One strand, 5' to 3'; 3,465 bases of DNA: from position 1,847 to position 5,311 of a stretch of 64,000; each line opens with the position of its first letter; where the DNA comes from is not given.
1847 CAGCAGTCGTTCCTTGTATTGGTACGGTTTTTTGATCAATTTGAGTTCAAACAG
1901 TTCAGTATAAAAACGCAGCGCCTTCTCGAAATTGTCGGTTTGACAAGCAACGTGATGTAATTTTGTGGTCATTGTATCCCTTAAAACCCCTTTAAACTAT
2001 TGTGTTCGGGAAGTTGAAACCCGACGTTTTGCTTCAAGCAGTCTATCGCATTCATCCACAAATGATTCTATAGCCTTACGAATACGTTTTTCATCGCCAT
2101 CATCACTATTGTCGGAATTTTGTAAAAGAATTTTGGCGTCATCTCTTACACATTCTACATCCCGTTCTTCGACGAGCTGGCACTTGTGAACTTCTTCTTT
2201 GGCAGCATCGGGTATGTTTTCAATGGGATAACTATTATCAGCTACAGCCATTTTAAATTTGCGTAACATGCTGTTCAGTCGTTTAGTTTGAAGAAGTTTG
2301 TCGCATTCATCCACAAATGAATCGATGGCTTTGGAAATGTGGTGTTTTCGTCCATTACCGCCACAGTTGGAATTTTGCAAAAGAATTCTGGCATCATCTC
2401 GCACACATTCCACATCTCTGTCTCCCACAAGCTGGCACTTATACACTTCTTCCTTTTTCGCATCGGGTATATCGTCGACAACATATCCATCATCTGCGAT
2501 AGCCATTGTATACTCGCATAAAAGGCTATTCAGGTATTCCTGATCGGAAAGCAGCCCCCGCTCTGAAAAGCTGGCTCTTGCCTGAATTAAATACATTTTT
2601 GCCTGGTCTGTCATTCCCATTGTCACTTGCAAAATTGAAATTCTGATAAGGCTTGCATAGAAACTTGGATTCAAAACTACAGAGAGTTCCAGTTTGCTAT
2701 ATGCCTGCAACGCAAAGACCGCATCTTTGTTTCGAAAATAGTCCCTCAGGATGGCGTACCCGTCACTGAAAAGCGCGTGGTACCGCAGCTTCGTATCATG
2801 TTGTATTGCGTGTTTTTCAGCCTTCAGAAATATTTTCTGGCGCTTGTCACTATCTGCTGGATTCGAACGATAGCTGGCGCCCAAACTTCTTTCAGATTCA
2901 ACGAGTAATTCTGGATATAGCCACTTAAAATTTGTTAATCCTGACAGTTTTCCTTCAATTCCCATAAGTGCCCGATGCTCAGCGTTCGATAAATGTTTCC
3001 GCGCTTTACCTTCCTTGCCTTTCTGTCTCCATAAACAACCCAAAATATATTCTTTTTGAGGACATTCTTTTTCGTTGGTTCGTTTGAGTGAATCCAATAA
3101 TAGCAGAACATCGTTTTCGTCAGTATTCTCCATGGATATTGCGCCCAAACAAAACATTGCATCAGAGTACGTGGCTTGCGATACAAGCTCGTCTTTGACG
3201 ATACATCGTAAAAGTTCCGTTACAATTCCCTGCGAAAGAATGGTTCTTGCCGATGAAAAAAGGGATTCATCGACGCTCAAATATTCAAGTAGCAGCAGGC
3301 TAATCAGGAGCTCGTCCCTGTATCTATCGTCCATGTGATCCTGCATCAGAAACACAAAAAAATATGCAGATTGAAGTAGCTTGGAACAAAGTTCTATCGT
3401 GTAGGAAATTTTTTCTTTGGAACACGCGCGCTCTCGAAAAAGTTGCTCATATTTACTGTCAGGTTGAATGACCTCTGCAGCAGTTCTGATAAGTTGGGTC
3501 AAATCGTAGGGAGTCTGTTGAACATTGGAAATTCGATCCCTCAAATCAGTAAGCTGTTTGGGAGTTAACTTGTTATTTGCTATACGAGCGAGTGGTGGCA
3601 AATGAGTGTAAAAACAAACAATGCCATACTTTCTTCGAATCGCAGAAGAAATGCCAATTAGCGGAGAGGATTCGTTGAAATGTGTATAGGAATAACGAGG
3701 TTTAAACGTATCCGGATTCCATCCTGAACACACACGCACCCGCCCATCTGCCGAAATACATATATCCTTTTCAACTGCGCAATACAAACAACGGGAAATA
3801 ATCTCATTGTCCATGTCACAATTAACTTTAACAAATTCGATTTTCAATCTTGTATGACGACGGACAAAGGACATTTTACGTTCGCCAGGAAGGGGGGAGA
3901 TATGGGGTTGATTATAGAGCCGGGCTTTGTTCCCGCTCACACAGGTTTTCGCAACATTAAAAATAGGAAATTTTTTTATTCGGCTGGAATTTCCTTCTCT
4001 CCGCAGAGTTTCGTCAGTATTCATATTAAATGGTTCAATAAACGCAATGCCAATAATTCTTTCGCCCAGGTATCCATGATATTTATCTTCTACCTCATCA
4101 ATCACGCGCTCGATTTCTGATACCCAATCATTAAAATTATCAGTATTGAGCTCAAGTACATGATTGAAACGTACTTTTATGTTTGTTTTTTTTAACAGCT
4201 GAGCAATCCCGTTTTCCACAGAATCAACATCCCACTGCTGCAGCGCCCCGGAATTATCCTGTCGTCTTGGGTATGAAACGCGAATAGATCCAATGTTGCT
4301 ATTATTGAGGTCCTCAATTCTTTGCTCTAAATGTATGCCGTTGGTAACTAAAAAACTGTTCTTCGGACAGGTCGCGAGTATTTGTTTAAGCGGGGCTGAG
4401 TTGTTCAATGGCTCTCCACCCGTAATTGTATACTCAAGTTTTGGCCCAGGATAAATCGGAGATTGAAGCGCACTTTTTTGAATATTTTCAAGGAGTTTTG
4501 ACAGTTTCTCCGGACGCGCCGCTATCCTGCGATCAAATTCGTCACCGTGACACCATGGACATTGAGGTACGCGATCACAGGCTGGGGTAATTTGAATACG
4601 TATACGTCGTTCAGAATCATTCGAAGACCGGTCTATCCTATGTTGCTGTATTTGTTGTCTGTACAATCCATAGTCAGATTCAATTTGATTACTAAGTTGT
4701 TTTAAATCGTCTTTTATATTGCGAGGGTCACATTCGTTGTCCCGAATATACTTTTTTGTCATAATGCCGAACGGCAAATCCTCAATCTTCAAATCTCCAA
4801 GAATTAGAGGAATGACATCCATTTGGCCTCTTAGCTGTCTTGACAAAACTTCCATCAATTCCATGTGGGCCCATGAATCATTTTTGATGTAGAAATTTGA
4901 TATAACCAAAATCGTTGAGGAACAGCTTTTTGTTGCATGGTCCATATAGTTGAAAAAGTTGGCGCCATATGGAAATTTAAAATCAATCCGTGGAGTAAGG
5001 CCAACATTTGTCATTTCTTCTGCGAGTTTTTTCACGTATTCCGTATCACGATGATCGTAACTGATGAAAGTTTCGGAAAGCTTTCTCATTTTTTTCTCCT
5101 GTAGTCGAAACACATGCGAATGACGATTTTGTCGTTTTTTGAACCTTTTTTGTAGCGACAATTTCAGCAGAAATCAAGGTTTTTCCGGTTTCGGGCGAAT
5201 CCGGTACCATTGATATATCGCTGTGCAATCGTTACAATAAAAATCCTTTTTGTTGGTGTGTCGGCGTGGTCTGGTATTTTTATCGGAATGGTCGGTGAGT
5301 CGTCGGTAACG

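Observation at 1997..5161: Single-polypeptide TIR / radical SAM / Cys-rich (SPASM-like) / helical-repeat fusion, a candidate novel TIR-based defence or signalling enzyme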

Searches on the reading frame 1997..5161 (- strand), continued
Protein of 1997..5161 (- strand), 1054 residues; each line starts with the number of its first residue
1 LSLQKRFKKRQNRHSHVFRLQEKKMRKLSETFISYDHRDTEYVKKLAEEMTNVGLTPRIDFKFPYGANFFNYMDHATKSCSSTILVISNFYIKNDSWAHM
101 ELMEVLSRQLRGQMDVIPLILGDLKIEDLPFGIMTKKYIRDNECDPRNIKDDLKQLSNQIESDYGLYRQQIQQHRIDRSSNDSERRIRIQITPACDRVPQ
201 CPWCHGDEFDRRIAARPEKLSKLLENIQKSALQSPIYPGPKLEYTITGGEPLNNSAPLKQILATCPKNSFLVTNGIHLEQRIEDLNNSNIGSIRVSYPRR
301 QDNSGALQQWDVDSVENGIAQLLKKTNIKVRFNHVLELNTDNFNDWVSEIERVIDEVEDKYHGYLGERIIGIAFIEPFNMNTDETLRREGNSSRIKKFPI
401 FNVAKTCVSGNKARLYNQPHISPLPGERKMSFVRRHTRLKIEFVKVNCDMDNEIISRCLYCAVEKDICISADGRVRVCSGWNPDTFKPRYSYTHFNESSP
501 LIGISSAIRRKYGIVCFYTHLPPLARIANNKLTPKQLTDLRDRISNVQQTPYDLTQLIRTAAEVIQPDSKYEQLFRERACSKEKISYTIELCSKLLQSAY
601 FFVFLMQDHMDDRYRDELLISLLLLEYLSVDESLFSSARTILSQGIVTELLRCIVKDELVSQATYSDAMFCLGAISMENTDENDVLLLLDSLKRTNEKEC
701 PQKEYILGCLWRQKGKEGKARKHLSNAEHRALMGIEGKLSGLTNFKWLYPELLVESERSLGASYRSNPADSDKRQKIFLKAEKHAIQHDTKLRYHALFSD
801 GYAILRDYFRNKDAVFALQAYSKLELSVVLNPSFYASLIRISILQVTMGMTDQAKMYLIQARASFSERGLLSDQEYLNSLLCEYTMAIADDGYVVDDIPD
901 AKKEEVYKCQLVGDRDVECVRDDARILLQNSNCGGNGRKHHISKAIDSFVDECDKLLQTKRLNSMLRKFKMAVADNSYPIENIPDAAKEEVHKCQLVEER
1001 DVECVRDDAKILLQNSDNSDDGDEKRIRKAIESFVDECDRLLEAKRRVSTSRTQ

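Call 93: list_cluster_members(proteins=[P0001, P0006, P0005])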
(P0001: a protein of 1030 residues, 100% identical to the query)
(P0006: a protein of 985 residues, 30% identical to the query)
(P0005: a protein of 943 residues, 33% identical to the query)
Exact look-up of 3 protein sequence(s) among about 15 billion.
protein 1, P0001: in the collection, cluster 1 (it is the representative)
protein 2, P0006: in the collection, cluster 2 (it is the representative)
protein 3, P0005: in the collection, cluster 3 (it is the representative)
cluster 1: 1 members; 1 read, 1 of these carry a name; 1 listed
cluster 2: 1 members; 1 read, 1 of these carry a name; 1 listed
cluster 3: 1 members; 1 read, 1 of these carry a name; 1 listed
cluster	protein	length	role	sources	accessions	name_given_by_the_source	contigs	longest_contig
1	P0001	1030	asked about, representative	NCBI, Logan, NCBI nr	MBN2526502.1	MAG: toll/interleukin-1 receptor domain-containing protein [Deltaproteobacteria bacterium] | toll/interleukin-1 receptor domain-containing protein [Deltaproteobacteria bacterium]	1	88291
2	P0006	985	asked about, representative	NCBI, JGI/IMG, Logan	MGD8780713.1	MAG: toll/interleukin-1 receptor domain-containing protein [Ignavibacteria bacterium] | hypothetical protein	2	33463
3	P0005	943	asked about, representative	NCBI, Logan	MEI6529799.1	MAG: TIR domain-containing protein [Candidatus Falkowbacteria bacterium]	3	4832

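Call 99: find_encoding_contigs(protein=P0001, flank=10000, max_places=1)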
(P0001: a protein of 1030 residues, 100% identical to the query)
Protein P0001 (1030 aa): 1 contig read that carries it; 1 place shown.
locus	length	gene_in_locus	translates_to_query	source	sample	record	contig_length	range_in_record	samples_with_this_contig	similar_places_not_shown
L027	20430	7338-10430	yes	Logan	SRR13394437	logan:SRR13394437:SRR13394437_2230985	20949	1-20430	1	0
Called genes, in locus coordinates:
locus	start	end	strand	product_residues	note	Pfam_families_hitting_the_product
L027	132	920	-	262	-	PF00756:Esterase (weak)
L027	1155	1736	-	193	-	PF01205:Impact_N, PF09186:DUF1949 (weak)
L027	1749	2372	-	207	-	PF01066:CDP-OH_P_transf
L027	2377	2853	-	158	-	-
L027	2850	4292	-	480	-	PF00483:NTP_transferase, PF01128:IspD, PF12804:NTP_transf_3, PF25084:LbH_EIF2B, PF00132:Hexapep, PF25087:GMPPB_C (weak), PF14602:Hexapep_2 (weak)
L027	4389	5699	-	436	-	-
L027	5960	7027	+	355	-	PF02685:Glucokinase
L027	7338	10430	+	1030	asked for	PF13676:TIR_2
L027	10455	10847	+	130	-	PF00903:Glyoxalase, PF13669:Glyoxalase_4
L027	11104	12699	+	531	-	PF01704:UDPGP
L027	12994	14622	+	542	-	PF00135:COesterase, PF20434:BD-FAE, PF07859:Abhydrolase_3 (faint)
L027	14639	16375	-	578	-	-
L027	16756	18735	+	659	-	PF04879:Molybdop_Fe4S4, PF00384:Molybdopterin, PF01568:Molydop_binding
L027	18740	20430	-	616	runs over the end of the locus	PF00150:Cellulase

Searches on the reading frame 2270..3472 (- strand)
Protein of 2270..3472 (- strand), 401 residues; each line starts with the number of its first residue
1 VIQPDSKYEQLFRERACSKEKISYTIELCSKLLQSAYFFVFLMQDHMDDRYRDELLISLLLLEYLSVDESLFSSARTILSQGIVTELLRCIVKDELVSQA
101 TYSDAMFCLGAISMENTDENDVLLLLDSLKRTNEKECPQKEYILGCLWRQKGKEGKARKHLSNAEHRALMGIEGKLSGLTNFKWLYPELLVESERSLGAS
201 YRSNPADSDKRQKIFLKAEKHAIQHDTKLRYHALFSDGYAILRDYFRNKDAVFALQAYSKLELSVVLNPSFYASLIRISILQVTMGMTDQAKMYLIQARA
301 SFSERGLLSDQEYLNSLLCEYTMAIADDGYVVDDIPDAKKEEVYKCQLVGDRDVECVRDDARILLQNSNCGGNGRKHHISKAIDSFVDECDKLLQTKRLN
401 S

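Call 97: find_homologous_proteins(query=A6, max_evalue=0.001)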
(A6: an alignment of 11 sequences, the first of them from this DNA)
Query A6 (11 sequences) (401 aa, profile of the alignment): 1 proteins with E <= 0.001 among 8000 candidates.
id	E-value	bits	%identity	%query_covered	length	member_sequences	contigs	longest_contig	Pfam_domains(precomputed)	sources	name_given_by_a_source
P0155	7.4e-137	475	36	98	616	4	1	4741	-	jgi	-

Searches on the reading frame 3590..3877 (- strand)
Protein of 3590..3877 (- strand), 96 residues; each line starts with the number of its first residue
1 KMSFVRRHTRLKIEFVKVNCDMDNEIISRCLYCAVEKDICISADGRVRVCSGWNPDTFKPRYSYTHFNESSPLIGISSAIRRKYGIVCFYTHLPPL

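Call 71: search_solved_structures(query=A5, max_evalue=10, show_alignments=5)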
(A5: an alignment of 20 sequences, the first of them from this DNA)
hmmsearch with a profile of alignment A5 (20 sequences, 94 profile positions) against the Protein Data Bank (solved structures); distinct sequences matched with E-value up to 10: 1.
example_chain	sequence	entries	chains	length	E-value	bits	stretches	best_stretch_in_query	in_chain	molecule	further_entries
36ro_P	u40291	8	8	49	0.93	13.2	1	24-50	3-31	DNA-directed RNA polymerase subunit Rpo12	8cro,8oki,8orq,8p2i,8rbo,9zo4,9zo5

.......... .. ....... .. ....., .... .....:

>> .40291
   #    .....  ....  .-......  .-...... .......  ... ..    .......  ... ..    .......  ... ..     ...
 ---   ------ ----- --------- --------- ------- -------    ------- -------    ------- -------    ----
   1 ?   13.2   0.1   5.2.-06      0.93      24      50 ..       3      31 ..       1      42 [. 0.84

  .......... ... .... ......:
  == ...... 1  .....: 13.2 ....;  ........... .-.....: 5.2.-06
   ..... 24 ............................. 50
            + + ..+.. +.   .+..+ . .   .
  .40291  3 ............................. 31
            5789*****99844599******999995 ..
